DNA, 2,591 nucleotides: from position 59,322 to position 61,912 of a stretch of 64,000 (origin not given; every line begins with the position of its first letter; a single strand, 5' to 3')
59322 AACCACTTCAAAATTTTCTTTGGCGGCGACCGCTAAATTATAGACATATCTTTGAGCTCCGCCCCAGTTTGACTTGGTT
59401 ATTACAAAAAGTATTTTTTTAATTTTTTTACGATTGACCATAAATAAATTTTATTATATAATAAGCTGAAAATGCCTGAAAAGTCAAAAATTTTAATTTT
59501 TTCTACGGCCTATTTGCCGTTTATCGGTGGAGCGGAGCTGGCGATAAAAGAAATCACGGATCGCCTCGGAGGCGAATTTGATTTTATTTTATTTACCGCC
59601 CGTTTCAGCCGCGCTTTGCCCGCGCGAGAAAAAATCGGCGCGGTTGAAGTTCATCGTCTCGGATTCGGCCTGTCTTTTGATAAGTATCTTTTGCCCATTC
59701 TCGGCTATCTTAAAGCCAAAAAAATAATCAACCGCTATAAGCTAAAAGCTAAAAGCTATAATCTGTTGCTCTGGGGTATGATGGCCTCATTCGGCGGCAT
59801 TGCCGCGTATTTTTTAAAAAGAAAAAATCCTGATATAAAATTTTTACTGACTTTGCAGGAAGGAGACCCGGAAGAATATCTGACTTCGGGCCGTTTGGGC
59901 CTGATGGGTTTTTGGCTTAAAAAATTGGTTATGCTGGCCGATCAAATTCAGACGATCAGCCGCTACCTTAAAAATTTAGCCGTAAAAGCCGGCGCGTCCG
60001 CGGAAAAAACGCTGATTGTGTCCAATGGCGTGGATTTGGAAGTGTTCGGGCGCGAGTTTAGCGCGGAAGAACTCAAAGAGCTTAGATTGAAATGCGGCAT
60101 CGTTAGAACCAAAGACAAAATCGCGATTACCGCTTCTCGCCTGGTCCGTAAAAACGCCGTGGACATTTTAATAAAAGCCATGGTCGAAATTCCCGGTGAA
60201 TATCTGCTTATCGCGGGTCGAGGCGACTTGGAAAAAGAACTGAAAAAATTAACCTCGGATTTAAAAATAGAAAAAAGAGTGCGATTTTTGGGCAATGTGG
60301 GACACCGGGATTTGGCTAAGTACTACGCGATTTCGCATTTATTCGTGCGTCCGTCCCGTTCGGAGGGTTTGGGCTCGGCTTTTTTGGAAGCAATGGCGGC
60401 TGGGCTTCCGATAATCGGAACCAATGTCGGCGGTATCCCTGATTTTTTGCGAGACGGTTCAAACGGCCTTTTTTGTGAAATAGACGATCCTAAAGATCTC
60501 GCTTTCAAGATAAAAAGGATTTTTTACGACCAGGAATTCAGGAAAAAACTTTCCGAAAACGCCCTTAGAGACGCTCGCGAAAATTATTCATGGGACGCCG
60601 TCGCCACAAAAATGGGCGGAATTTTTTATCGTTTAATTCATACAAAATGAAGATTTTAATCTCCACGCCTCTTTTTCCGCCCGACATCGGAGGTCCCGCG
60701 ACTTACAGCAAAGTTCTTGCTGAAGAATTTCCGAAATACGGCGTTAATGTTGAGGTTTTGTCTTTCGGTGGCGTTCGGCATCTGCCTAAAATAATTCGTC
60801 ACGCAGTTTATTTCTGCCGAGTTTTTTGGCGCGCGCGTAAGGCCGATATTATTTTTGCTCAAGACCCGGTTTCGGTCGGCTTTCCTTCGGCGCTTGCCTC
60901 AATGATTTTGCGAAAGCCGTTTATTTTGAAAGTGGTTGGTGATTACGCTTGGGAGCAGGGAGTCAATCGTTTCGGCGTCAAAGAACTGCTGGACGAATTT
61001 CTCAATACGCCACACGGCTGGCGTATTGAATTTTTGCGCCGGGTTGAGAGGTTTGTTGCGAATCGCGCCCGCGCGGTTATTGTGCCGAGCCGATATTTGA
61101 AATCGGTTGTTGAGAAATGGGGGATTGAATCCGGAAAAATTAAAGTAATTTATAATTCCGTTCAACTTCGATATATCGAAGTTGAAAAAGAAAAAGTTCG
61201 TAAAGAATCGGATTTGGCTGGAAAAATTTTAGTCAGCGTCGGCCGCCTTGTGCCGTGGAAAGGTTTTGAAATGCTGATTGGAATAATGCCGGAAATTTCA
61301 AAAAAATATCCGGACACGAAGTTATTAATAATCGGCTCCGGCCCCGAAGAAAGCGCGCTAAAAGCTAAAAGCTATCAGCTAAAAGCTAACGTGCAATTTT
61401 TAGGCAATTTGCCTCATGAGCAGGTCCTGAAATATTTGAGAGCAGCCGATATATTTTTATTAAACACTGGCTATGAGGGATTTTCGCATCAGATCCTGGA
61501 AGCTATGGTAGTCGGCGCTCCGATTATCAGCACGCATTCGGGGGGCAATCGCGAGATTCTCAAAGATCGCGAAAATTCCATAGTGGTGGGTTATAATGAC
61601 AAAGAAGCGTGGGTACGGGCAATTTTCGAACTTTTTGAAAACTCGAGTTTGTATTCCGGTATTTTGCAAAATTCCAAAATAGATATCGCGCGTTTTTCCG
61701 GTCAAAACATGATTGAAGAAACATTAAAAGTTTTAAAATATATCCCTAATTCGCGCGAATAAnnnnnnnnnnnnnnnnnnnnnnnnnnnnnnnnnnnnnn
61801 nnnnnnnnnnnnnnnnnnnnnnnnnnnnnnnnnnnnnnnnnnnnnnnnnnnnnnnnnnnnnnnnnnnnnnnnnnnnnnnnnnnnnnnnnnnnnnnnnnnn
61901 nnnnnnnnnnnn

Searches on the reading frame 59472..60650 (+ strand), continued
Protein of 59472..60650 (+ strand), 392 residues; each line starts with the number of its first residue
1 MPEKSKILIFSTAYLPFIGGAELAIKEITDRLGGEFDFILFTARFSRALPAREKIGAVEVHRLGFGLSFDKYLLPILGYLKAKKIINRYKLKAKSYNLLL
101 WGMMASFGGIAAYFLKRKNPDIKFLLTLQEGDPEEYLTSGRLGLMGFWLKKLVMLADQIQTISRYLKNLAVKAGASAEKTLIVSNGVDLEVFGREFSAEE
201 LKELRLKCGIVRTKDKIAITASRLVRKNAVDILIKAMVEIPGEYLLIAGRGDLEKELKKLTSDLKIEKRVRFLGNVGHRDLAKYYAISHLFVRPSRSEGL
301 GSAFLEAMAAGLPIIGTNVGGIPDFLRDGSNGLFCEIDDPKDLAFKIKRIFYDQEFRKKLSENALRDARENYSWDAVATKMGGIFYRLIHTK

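Call 49: find_encoding_contigs(protein=P0131, flank=3000, max_places=1)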
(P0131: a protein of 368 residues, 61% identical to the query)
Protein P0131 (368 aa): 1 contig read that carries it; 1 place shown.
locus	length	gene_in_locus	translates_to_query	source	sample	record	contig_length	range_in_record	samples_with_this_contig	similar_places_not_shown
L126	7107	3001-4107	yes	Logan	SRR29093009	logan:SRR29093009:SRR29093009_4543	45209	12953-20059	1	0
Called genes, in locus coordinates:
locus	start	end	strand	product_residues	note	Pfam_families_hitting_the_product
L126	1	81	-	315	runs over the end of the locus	-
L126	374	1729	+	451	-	PF00932:LTD, PF00801:PKD, PF18911:PKD_4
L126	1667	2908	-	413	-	PF13439:Glyco_transf_4, PF13579:Glyco_trans_4_4, PF00534:Glycos_transf_1, PF13692:Glyco_trans_1_4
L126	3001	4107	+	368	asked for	PF13439:Glyco_transf_4, PF13579:Glyco_trans_4_4 (weak), PF00534:Glycos_transf_1, PF13692:Glyco_trans_1_4, PF13524:Glyco_trans_1_2, PF20706:GT4-conflict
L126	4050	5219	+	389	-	PF13579:Glyco_trans_4_4 (weak), PF13439:Glyco_transf_4, PF20706:GT4-conflict (weak), PF00534:Glycos_transf_1, PF13692:Glyco_trans_1_4, PF13524:Glyco_trans_1_2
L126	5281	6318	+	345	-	PF13579:Glyco_trans_4_4 (weak), PF20706:GT4-conflict (weak), PF00534:Glycos_transf_1, PF13692:Glyco_trans_1_4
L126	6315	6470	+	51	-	-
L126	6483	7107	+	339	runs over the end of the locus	PF00534:Glycos_transf_1 (weak), PF13692:Glyco_trans_1_4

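Call 50: find_encoding_contigs(protein=P0124, flank=3000, max_places=1)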
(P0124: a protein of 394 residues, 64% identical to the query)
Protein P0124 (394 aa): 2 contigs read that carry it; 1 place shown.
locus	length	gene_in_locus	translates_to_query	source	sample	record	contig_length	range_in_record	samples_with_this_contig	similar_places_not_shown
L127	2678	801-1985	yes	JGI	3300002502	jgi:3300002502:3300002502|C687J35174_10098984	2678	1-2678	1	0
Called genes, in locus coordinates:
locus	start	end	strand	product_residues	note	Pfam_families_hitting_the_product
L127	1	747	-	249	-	?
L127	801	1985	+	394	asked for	PF13439:Glyco_transf_4, PF13579:Glyco_trans_4_4 (faint), PF20706:GT4-conflict (weak), PF00534:Glycos_transf_1, PF13692:Glyco_trans_1_4, PF13524:Glyco_trans_1_2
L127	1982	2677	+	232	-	?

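Call 73: predict_structure(alignment_id=A2)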
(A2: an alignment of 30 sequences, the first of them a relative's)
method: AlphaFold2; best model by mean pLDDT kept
length: 392 residues; sequences in the alignment: 30
mean_pLDDT: 93.0   pTM: 0.89
mean pLDDT of the five models: 93.0, 92.3, 91.8, 91.6, 91.1
residues with pLDDT >= 90: 322; 70-90: 57; 50-70: 12; < 50: 1
segments of 3 or more residues with pLDDT < 50: none
pLDDT, mean of each block of 10 residues (from residue 1): 87 73 92 96 92 95 94 96 91 81 92 96 94 86 91 97 95 96 94 94 95 93 91 98 96 97 98 91 97 84 92 95 94 97 98 97 96 96 96 72
secondary structure, 60 per line:
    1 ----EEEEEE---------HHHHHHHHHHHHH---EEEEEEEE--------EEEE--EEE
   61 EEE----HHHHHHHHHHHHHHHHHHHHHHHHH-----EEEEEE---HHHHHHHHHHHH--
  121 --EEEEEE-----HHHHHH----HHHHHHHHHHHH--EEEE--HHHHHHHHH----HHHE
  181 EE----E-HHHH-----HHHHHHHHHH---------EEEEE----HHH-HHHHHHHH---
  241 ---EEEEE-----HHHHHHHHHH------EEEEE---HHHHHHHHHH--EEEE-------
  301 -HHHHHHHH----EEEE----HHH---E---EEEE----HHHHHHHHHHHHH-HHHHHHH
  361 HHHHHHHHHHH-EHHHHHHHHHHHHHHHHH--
elements in order: E5-10 H20-32 E36-43 E52-55 E58-63 H68-92 E98-103 H107-118 E123-128 H134-139 H144-155 E158-161 H164-172 E180-182 H189-192 H198-207 E217-221 H230-237 E244-248 H254-263 E270-274 H278-287 E290-293 H302-309 E314-317 E332-335 H340-352 H354-371 H374-390
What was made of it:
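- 59735..59768 (+): Array in GT4-1, 33 of 34 bases identical to the pilD copy, read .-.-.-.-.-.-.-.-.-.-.. It spans the end of helix 68-92, the loop and the start of strand 98-103 in the AF2 model (call 73).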

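Call 80: find_related_loci(query=A2, collection=metagenome_contigs, flank=300)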
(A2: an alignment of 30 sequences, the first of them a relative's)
Query A2 (392 aa) in metagenome_contigs; peptide patterns used: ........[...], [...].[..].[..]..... (x = any residue, [..] = any of these).
600 stretches matched a pattern (row limit reached: there are more); 579 encode a relative of the query (tblastn E <= 1e-3); the best 80 are kept; 80 distinct loci.
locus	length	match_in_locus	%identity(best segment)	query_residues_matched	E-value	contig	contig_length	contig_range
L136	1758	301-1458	64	3-389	3e-173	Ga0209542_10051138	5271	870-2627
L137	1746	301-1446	66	1-392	2e-171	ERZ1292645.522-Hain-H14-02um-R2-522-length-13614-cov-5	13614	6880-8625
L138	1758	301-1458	64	3-389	5e-170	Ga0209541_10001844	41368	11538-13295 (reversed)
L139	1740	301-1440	64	3-389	3e-165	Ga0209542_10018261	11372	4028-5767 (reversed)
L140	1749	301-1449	52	4-389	2e-118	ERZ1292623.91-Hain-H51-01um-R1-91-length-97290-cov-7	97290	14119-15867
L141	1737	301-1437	53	7-388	3e-117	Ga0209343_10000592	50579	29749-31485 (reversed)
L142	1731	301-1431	50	7-389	3e-115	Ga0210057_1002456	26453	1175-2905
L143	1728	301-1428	48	8-389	7e-112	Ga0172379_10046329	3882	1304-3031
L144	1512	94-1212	49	6-384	2e-114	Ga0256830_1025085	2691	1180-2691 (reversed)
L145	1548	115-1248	49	6-389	5e-112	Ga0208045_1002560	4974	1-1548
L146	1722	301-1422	45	6-385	3e-106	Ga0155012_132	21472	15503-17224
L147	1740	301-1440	46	6-392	4e-106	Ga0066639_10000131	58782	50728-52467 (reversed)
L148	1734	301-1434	48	6-388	3e-104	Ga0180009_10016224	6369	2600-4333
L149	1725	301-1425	46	6-388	4e-104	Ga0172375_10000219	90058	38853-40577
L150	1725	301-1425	49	6-389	2e-103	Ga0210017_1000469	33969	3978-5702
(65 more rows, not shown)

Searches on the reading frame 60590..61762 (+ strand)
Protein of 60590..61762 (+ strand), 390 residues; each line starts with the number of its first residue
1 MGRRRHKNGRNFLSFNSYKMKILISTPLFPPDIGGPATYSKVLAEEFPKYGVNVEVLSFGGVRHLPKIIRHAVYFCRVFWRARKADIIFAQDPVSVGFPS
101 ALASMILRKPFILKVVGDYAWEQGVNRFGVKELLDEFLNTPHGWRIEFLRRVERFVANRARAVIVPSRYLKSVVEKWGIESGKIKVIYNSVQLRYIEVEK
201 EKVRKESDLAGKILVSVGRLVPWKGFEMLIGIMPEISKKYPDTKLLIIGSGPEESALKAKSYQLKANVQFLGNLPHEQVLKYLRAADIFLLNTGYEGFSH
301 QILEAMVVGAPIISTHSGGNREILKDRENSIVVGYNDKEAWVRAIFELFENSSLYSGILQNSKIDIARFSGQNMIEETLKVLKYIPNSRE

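Call 10: search_protein_families(library=pfam, proteins=[window:60590-61762:+])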
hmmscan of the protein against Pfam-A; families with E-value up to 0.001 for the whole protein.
window:60590-61762:+ (390 aa): 6 families
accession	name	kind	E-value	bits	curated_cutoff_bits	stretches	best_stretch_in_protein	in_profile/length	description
PF00534.26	Glycos_transf_1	-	1.3e-38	132.7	26.4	1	200-360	4-167/172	Glycosyl transferases group 1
PF13692.12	Glyco_trans_1_4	-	2.4e-32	112.6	27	1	212-351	2-142/142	Glycosyl transferases group 1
PF13439.12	Glyco_transf_4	-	1.9e-14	54.5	28.5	1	33-193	1-168/170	Glycosyltransferase Family 4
PF13579.12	Glyco_trans_4_4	-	3.6e-14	53.8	29.7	1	49-189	37-157/158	Glycosyl transferase 4-like domain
PF13524.12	Glyco_trans_1_2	-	2e-05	25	25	1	239-345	11-108/144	Glycosyl transferase-like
PF20706.3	GT4-conflict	-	0.00059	19.4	26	1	208-351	194-357/385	Family 4 Glycosyltransferase in conflict systems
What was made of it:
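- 60647..61762 (+): GT4-2 glycosyltransferase; its start overlaps the GT4-1 stop (ATGA). Pfam (call 10).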

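Call 20: find_homologous_proteins(query=window:60590-61762:+)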
Query window:60590-61762:+ (390 aa): 4357 proteins with E <= 0.001 among 8000 candidates; the best 120 are listed.
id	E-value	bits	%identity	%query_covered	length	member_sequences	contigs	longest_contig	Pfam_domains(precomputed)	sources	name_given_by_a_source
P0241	3.0e-243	825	100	95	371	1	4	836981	PF00534.27,PF13579.13,PF13524.13,PF13439.13,PF13692.13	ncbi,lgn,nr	ncbi:MAG: glycosyltransferase family 4 protein [Candidatus Niyogibacteria bacterium]|nr:MAG: glycosy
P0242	6.8e-210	715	87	93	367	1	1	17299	PF00534.27,PF13579.13,PF13524.13,PF13439.13,PF20706.4,PF13692.13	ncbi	-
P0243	2.3e-175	602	75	93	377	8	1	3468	PF00534.27,PF13579.13,PF13524.13,PF13439.13,PF20706.4,PF13692.13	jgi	-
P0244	5.0e-172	591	74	93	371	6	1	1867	PF00534.27,PF13579.13,PF02350.26,PF13524.13,PF13439.13,PF13692.13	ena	-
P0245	2.5e-169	582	72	93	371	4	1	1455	PF00534.27,PF13579.13,PF02350.26,PF13524.13,PF13439.13,PF20706.4,PF13692.13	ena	-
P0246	2.9e-167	575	69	95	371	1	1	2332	PF00534.27,PF13579.13,PF13524.13,PF13439.13,PF13692.13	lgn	-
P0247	2.0e-164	566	66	96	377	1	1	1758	PF00534.27,PF13579.13,PF13524.13,PF13439.13,PF13692.13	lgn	-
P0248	9.4e-162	557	69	94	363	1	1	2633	PF00534.27,PF13579.13,PF13524.13,PF13439.13,PF20706.4,PF13692.13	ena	-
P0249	4.9e-159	548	66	94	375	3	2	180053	PF00534.27,PF13579.13,PF13524.13,PF13439.13,PF13692.13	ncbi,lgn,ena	-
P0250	2.4e-146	506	66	94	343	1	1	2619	PF00534.27,PF13579.13,PF13524.13,PF13439.13,PF13692.13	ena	-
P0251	1.7e-142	493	64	95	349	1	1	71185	PF00534.27,PF13579.13,PF13439.13,PF13692.13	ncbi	-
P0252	3.2e-142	493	51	93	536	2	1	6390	PF00534.27,PF13579.13,PF13524.13,PF13439.13,PF20706.4,PF13692.13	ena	-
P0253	1.1e-133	464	50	93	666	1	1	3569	PF00534.27,PF13579.13,PF13524.13,PF13439.13,PF20706.4,PF13692.13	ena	-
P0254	8.1e-133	462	53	93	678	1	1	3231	PF00534.27,PF13579.13,PF13524.13,PF13439.13,PF20706.4,PF13692.13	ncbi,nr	ncbi:MAG: glycosyltransferase family 4 protein, partial [Candidatus Giovannonibacteria bacterium]|nr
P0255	1.5e-131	457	56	93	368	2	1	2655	PF00534.27,PF13579.13,PF13439.13,PF13692.13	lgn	-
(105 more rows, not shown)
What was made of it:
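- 60647..61762 (+): The 371-aa database protein P0241 fixes the start (call 20).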

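Call 59: find_encoding_contigs(protein=P0242, flank=10000, max_places=2)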
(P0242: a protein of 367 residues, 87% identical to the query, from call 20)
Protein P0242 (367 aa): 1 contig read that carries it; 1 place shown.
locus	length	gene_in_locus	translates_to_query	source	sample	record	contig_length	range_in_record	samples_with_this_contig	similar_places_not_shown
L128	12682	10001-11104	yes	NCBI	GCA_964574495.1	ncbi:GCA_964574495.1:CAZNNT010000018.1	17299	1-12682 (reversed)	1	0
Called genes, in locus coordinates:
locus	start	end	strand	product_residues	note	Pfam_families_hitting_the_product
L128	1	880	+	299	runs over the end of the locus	PF01619:Pro_dh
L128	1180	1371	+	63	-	-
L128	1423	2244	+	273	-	-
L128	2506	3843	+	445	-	PF26449:DUF8128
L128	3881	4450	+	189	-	-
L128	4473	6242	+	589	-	PF02534:T4SS-DNA_transf (faint), PF10412:TrwB_AAD_bind (weak), PF13401:AAA_22 (faint), PF12696:TraG-D_C (weak), PF23477:zf_Tbcl_2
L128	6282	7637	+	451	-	PF18911:PKD_4, PF00801:PKD (weak), PF00932:LTD (weak)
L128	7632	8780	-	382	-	PF13477:Glyco_trans_4_2, PF13439:Glyco_transf_4, PF13579:Glyco_trans_4_4, PF00534:Glycos_transf_1, PF13692:Glyco_trans_1_4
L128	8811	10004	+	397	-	PF13439:Glyco_transf_4, PF00534:Glycos_transf_1, PF13692:Glyco_trans_1_4, PF13524:Glyco_trans_1_2, PF20706:GT4-conflict (weak)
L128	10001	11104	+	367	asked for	PF13439:Glyco_transf_4, PF13579:Glyco_trans_4_4, PF20706:GT4-conflict (weak), PF00534:Glycos_transf_1, PF13692:Glyco_trans_1_4, PF13524:Glyco_trans_1_2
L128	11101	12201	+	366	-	PF13439:Glyco_transf_4 (weak), PF13579:Glyco_trans_4_4 (weak), PF20706:GT4-conflict, PF00534:Glycos_transf_1, PF13692:Glyco_trans_1_4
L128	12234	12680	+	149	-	?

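Call 64: find_encoding_contigs(protein=P0241, flank=3000, max_places=6)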
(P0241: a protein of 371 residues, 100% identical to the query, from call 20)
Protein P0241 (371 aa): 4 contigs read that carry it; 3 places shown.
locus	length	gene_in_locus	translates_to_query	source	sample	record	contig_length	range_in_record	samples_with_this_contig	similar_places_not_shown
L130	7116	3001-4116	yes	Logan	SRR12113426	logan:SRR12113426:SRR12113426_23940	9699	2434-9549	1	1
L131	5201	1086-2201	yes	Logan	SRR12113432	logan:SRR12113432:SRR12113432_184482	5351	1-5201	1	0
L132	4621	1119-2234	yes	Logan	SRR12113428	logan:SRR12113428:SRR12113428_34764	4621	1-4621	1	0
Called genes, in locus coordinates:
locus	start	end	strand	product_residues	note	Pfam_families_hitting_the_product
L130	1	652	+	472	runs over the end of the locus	PF00932:LTD, PF18911:PKD_4, PF00801:PKD (weak), PF00932:LTD (weak)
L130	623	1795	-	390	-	PF13477:Glyco_trans_4_2, PF13439:Glyco_transf_4, PF13579:Glyco_trans_4_4, PF00534:Glycos_transf_1, PF13692:Glyco_trans_1_4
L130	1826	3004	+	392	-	PF13439:Glyco_transf_4, PF00534:Glycos_transf_1, PF13692:Glyco_trans_1_4, PF13524:Glyco_trans_1_2, PF20706:GT4-conflict (weak)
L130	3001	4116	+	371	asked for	PF13439:Glyco_transf_4, PF13579:Glyco_trans_4_4, PF00534:Glycos_transf_1, PF13692:Glyco_trans_1_4, PF13524:Glyco_trans_1_2 (faint)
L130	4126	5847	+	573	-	-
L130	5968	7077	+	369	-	PF13439:Glyco_transf_4, PF13579:Glyco_trans_4_4, PF20706:GT4-conflict, PF00534:Glycos_transf_1, PF13692:Glyco_trans_1_4, PF13524:Glyco_trans_1_2 (weak)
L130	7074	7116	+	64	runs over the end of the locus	?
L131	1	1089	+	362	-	?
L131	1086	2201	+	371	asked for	PF13439:Glyco_transf_4, PF13579:Glyco_trans_4_4, PF00534:Glycos_transf_1, PF13692:Glyco_trans_1_4, PF13524:Glyco_trans_1_2 (faint)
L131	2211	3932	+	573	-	-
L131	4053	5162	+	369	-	PF13439:Glyco_transf_4, PF13579:Glyco_trans_4_4, PF20706:GT4-conflict, PF00534:Glycos_transf_1, PF13692:Glyco_trans_1_4, PF13524:Glyco_trans_1_2 (weak)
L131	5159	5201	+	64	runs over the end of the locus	?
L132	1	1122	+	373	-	?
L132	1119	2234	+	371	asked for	PF13439:Glyco_transf_4, PF13579:Glyco_trans_4_4, PF00534:Glycos_transf_1, PF13692:Glyco_trans_1_4, PF13524:Glyco_trans_1_2 (faint)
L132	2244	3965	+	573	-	-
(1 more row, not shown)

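Call 72: find_encoding_contigs(protein=P0248, flank=1500, max_places=1)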
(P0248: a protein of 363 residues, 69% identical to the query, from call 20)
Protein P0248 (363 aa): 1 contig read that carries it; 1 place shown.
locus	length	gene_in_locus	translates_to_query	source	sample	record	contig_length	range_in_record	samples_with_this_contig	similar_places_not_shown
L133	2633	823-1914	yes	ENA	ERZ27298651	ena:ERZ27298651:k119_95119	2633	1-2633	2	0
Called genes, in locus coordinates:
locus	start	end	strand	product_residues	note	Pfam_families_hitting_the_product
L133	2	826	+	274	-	?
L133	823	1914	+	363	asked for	PF13439:Glyco_transf_4, PF13579:Glyco_trans_4_4, PF20706:GT4-conflict, PF00534:Glycos_transf_1, PF13692:Glyco_trans_1_4, PF13524:Glyco_trans_1_2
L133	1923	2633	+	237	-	?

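Call 76: find_encoding_contigs(protein=P0247, flank=500, max_places=1)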
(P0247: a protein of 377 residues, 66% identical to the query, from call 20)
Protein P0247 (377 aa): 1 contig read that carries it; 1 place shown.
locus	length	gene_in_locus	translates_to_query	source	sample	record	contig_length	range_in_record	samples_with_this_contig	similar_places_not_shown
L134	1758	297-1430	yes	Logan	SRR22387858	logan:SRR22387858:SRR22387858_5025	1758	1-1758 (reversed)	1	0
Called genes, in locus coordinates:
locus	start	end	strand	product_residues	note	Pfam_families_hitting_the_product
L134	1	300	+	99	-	?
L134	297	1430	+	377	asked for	PF13439:Glyco_transf_4, PF13579:Glyco_trans_4_4, PF00534:Glycos_transf_1, PF13692:Glyco_trans_1_4, PF13524:Glyco_trans_1_2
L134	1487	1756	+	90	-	?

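Call 77: find_encoding_contigs(protein=P0245, flank=500, max_places=1)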
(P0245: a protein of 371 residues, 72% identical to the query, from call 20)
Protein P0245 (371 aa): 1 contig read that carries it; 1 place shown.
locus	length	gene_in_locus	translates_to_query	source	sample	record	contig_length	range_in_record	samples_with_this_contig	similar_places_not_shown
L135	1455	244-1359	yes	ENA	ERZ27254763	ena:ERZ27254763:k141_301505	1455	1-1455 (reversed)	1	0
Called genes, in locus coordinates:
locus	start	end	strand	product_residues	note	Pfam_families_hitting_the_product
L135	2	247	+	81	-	?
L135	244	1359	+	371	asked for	PF13439:Glyco_transf_4, PF13579:Glyco_trans_4_4, PF02350:Epimerase_2 (weak), PF20706:GT4-conflict (weak), PF00534:Glycos_transf_1, PF13692:Glyco_trans_1_4, PF13524:Glyco_trans_1_2 (weak)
